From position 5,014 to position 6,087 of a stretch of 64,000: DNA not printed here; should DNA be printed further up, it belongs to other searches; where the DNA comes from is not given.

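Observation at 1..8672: Histidine decarboxylase divergently adjacent to an amine:pyruvate aminotransferase-SDR-TRAP transporter-aldehyde dehydrogenase gene cluster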

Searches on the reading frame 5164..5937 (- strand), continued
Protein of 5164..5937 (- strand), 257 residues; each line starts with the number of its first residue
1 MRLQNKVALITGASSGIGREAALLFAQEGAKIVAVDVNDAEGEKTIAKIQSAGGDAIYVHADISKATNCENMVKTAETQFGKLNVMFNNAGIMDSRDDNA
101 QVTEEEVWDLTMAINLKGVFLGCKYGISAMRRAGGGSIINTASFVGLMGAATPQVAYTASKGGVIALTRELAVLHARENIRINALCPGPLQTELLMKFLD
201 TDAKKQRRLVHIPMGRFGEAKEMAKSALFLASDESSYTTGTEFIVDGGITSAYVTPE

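Call 49: find_encoding_contigs(protein=P0283, flank=9000, max_places=4)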
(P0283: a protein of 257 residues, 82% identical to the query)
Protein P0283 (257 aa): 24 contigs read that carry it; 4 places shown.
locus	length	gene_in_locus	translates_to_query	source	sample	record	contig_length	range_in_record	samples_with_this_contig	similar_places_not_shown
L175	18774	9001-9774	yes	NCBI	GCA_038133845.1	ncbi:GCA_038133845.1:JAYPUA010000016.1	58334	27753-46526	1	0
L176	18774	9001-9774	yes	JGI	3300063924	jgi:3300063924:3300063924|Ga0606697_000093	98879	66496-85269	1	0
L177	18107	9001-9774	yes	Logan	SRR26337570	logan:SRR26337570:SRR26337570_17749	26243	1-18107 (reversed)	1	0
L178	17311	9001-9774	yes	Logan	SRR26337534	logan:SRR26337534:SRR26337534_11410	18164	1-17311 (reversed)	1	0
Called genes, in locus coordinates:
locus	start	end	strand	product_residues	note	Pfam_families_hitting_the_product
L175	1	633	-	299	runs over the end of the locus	PF00528:BPD_transp_1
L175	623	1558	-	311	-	PF00528:BPD_transp_1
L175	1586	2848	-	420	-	PF01547:SBP_bac_1, PF13416:SBP_bac_8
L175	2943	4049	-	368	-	PF13407:Peripla_BP_4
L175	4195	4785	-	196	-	-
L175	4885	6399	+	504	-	PF17149:CHASE5, PF07536:HWE_HK, PF07568:HisKA_2, PF02518:HATPase_c (weak)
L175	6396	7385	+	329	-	PF00072:Response_reg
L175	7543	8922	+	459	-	PF00120:Gln-synt_C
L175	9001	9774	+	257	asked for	PF00106:adh_short, PF08659:KR, PF13561:adh_short_C2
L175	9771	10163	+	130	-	-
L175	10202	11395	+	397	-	PF02515:CoA_transf_3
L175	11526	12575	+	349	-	PF01820:Dala_Dala_lig_N, PF02786:CPSase_L_D2 (weak), PF02222:ATP-grasp, PF07478:Dala_Dala_lig_C, PF13535:ATP-grasp_4 (weak)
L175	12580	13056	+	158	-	PF00588:SpoU_methylase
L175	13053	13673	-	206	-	-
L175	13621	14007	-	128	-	-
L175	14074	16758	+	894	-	PF00690:Cation_ATPase_N, PF00122:E1-E2_ATPase, PF12710:HAD (faint), PF00702:Hydrolase, PF13246:Cation_ATPase, PF00689:Cation_ATPase_C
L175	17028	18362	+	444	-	PF07498:Rho_N, PF07497:Rho_RNA_bind, PF00006:ATP-synt_ab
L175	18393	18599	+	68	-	PF01197:Ribosomal_L31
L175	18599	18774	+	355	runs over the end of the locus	PF03462:PCRF, PF00472:RF-1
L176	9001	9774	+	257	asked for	PF00106:adh_short, PF08659:KR, PF13561:adh_short_C2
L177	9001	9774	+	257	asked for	PF00106:adh_short, PF08659:KR, PF13561:adh_short_C2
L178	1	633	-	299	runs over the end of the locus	PF00528:BPD_transp_1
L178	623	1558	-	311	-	PF00528:BPD_transp_1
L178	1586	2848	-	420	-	PF01547:SBP_bac_1, PF13416:SBP_bac_8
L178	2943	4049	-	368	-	PF13407:Peripla_BP_4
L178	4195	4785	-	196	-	-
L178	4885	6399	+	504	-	PF17149:CHASE5, PF07536:HWE_HK, PF07568:HisKA_2, PF02518:HATPase_c (weak)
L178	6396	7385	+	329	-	PF00072:Response_reg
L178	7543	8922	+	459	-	PF00120:Gln-synt_C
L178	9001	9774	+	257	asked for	PF00106:adh_short, PF08659:KR, PF13561:adh_short_C2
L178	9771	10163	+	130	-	-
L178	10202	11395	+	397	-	PF02515:CoA_transf_3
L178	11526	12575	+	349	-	PF01820:Dala_Dala_lig_N, PF02786:CPSase_L_D2 (weak), PF02222:ATP-grasp, PF07478:Dala_Dala_lig_C, PF13535:ATP-grasp_4 (weak)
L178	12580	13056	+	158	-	PF00588:SpoU_methylase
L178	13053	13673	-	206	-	-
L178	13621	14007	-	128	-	-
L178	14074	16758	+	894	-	PF00690:Cation_ATPase_N, PF00122:E1-E2_ATPase, PF12710:HAD (faint), PF00702:Hydrolase, PF13246:Cation_ATPase, PF00689:Cation_ATPase_C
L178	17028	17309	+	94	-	?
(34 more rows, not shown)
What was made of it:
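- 5164..5937 (-): Short-chain dehydrogenase/reductase of unknown substrate. In L175-L178 it follows a glutamine-synthetase-like gene (call 49).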

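Call 79: search_solved_structures(query=window:5164-5937:-, max_evalue=1e-45)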
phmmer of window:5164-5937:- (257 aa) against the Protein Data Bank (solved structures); distinct sequences matched with E-value up to 1e-45: 13.
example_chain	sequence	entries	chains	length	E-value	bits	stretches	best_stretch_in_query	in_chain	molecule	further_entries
4wec_A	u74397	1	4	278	3.4e-72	245.8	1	2-256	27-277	Short chain dehydrogenase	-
8y7r_A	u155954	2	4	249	1.9e-54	187.7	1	3-251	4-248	NAD(P)-dependent dehydrogenase (Short-subunit alcohol dehydrogenase family)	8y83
7djs_A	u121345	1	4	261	1.9e-53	184.4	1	3-251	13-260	SDR family oxidoreductase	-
5x8h_A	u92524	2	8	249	3e-53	183.7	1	3-251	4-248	Short-chain dehydrogenase reductase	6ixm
4dqx_A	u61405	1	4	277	2e-52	181.1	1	2-249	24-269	Probable oxidoreductase protein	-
4ni5_A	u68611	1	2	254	3.9e-52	180.1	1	1-251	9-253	Oxidoreductase, short-chain dehydrogenase/reductase family protein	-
8yai_A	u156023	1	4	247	7.1e-50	172.7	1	3-251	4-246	SDR family oxidoreductase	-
4ure_A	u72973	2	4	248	1.3e-49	171.8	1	1-249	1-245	CYCLOHEXANOL DEHYDROGENASE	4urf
8yau_A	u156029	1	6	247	1.9e-49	171.3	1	3-251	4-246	SDR family oxidoreductase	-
8yav_A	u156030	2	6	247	8e-49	169.3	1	3-251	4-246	SDR family oxidoreductase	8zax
2uvd_A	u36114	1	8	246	3.4e-47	164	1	3-249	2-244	3-OXOACYL-(ACYL-CARRIER-PROTEIN) REDUCTASE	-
2et6_A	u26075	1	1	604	5e-46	160.1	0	3-199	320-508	(3R)-hydroxyacyl-CoA dehydrogenase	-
5jc8_A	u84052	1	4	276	5.8e-46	159.9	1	2-251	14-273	Putative short-chain dehydrogenase/reductase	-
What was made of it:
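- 5164..5937 (-): The best solved relative is 4wec, an uncharacterised SDR (call 79).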
